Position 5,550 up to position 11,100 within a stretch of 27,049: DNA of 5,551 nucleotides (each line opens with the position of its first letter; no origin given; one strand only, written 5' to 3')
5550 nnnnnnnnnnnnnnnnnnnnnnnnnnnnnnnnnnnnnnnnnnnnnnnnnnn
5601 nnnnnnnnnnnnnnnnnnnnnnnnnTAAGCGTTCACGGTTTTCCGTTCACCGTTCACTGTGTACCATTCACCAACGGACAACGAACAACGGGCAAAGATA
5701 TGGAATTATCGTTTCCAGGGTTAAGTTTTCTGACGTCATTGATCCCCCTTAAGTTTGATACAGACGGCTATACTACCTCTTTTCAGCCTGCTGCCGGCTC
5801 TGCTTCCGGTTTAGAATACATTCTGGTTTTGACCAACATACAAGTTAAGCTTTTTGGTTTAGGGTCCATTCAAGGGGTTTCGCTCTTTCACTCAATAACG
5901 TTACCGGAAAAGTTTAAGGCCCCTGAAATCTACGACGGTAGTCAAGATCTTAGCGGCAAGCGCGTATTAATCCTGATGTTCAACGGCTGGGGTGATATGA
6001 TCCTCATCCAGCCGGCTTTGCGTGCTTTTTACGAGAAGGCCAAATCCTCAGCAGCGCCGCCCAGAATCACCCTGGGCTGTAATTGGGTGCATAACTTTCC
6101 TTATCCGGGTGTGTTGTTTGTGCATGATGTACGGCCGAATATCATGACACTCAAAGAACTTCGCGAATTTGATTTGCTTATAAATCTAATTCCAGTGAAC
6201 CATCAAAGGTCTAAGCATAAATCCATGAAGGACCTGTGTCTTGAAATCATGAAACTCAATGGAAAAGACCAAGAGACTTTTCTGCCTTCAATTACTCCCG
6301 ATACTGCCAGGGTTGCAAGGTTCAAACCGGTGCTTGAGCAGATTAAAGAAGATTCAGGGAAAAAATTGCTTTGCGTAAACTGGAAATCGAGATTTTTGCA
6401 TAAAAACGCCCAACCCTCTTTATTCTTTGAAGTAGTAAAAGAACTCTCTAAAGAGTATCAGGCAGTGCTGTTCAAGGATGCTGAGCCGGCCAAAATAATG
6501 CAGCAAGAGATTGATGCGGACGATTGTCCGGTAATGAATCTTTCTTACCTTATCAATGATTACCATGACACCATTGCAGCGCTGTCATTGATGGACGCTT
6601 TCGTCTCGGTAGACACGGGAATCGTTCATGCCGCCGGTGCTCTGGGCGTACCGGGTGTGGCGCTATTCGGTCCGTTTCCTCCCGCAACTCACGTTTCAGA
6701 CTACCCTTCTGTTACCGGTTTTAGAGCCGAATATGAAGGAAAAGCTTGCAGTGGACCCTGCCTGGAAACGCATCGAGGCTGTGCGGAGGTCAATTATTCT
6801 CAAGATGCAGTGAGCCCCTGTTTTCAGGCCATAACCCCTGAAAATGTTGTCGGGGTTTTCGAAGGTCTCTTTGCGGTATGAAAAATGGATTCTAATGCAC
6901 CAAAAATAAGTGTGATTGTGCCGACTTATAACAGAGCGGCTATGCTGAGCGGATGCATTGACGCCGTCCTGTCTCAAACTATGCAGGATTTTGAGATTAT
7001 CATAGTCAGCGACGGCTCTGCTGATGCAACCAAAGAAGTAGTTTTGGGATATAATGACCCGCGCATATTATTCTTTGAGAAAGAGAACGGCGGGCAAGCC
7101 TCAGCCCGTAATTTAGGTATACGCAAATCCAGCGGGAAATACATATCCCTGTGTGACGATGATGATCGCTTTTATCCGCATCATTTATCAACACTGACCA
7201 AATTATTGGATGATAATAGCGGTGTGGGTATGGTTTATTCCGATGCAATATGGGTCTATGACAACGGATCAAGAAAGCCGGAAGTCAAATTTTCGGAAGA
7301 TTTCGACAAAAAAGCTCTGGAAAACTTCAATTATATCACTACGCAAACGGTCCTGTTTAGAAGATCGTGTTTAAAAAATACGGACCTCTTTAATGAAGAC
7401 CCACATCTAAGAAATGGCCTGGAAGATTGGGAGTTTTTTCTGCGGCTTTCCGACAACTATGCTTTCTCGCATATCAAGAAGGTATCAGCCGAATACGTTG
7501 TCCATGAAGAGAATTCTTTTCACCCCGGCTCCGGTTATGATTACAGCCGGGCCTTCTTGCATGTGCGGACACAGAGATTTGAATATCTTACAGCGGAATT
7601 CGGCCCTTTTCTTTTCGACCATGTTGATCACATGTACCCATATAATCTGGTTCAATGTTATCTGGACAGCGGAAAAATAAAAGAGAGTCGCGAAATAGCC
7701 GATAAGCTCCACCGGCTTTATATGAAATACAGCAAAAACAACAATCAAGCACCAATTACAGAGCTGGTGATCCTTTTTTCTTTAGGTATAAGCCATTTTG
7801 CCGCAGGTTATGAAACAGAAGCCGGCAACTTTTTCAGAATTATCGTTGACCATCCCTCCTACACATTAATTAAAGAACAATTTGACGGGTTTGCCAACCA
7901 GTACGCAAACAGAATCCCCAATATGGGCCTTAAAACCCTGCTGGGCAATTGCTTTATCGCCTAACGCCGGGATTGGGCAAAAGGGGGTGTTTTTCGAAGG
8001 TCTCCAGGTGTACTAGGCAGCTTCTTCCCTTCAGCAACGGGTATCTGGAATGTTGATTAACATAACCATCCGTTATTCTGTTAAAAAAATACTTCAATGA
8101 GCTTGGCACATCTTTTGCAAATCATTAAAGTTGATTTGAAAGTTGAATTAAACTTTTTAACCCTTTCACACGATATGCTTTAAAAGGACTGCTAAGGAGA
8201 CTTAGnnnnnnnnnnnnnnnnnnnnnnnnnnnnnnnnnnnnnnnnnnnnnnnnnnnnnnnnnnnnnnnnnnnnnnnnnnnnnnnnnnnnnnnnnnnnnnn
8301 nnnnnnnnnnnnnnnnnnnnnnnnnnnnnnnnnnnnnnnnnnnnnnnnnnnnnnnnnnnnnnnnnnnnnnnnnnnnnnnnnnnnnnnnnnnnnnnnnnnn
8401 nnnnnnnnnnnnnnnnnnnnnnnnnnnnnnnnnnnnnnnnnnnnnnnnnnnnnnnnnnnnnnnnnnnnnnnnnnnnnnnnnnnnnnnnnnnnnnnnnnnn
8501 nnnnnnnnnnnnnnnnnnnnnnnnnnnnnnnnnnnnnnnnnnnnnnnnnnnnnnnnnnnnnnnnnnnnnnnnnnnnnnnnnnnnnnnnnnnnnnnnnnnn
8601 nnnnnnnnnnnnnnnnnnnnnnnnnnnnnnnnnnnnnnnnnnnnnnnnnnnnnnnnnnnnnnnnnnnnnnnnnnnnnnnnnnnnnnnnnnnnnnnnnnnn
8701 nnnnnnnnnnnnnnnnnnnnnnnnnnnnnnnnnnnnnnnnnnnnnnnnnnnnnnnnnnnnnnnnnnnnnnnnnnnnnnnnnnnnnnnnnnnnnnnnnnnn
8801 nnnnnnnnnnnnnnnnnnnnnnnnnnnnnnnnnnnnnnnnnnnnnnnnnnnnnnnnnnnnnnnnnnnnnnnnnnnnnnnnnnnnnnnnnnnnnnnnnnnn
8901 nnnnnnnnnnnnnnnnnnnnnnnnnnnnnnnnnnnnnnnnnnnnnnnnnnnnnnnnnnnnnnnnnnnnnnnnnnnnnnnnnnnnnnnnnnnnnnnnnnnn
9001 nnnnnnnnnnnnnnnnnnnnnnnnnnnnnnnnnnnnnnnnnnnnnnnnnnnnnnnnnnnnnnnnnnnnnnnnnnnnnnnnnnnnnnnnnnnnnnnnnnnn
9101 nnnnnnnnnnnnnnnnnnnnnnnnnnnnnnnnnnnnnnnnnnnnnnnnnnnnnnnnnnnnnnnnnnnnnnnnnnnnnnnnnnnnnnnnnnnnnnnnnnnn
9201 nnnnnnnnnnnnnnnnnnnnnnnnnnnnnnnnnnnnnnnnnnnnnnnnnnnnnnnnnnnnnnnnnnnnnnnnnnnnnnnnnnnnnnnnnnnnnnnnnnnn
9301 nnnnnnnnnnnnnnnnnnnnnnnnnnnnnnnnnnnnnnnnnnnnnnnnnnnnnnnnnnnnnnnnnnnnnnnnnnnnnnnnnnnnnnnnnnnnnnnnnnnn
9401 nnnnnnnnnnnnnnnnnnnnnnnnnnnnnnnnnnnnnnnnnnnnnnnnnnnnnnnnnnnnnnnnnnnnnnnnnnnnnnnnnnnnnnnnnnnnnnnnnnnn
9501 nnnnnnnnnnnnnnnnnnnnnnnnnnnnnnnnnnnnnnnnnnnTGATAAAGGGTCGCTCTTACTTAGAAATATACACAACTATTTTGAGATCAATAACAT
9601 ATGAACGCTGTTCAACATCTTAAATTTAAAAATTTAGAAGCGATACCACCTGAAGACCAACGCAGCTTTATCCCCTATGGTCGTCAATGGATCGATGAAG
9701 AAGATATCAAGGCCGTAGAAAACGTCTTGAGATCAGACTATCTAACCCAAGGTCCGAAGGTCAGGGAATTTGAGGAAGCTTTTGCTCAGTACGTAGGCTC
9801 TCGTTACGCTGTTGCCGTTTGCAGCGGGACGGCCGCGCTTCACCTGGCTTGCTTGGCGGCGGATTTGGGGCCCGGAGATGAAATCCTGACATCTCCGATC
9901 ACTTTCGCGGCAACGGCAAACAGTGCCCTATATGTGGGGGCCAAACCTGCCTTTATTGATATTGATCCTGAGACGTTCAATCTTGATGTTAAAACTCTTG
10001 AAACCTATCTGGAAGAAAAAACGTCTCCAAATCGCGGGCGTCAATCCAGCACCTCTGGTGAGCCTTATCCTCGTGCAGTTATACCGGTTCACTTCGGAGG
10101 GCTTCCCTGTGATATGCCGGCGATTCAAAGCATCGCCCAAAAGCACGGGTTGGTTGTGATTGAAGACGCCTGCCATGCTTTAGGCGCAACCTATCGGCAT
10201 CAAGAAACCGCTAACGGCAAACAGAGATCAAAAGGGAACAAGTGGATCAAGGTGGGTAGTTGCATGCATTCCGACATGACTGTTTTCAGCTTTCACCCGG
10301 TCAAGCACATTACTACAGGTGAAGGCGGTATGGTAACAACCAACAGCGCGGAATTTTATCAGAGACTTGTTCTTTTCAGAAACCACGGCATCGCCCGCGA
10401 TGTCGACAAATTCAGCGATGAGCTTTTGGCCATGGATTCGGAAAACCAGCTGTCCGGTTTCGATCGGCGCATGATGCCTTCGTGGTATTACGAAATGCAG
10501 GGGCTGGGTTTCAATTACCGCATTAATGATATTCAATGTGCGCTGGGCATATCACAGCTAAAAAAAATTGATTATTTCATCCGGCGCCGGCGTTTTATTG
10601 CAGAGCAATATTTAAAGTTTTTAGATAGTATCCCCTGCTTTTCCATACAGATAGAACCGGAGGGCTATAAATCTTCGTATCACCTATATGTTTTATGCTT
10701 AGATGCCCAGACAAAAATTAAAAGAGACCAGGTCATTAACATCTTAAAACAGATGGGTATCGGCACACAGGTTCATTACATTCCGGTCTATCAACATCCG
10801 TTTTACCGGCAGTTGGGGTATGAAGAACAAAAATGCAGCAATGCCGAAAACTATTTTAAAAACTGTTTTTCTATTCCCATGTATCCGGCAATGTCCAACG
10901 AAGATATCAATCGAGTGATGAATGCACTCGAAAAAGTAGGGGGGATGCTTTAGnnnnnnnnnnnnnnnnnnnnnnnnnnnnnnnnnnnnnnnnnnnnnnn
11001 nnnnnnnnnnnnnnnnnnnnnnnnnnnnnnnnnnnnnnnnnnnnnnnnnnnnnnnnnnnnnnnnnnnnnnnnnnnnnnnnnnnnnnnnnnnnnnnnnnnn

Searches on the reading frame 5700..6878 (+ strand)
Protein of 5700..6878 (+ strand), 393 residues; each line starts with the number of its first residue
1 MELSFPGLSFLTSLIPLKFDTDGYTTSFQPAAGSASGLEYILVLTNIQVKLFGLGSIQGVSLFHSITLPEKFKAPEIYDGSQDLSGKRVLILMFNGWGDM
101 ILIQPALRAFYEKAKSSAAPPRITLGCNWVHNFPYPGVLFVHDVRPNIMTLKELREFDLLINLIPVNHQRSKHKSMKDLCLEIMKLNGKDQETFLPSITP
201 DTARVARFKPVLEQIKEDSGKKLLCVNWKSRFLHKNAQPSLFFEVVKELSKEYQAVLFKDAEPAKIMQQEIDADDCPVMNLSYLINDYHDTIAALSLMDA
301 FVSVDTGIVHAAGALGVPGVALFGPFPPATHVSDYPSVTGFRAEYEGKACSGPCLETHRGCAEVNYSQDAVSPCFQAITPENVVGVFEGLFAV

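Call 9: search_protein_families(library=pfam, proteins=[window:5700-6878:+], max_evalue=0.001)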
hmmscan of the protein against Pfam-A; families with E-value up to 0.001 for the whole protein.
window:5700-6878:+ (393 aa): 1 family
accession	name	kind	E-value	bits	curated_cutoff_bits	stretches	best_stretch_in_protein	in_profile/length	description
PF01075.23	Glyco_transf_9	-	3.2e-08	33.6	22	1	240-347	124-233/247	Glycosyltransferase family 9 (heptosyltransferase)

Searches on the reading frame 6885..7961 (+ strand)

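Call 9: search_protein_families(library=pfam, proteins=[window:6885-7961:+], max_evalue=0.001)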
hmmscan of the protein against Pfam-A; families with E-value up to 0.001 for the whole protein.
window:6885-7961:+ (359 aa): 3 families
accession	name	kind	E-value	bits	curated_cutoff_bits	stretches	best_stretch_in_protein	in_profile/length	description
PF00535.33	Glycos_transf_2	-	1.1e-32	113.7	23.3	1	9-161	1-163/168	Glycosyl transferase family 2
PF13641.12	Glyco_tranf_2_3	-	1.4e-13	51.8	27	1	6-190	1-196/230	Glycosyltransferase like family 2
PF10111.15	Glyco_tranf_2_2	-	1.1e-12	48.5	27.3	1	9-218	1-228/276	Glycosyltransferase like family 2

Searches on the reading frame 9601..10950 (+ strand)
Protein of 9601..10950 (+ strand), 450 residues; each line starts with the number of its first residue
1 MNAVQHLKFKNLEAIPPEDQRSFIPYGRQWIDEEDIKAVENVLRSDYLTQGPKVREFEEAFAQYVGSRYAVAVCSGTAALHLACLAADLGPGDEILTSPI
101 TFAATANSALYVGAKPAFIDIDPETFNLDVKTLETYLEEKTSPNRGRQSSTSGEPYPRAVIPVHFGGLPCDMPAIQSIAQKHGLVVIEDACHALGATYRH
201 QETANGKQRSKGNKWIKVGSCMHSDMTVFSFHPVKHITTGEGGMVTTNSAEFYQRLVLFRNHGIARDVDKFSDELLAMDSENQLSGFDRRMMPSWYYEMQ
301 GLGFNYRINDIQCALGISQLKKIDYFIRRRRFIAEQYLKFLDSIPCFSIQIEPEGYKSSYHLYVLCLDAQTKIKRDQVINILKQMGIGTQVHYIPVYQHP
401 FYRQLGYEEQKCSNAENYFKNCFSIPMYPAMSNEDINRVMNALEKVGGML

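Call 9: search_protein_families(library=pfam, proteins=[window:9601-10950:+], max_evalue=0.001)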
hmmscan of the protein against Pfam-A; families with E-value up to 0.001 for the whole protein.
window:9601-10950:+ (450 aa): 3 families
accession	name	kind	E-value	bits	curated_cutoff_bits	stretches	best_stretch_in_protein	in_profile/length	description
PF01041.23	DegT_DnrJ_EryC1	-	1.5e-121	406.5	19.8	1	31-443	3-359/360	DegT/DnrJ/EryC1/StrS aminotransferase family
PF00155.27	Aminotran_1_2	-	3.3e-09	36.9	19.7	1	54-141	44-141/361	Aminotransferase class I and II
PF01212.27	Beta_elim_lyase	-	7.3e-06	25.9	27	1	50-197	30-176/288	Beta-eliminating lyase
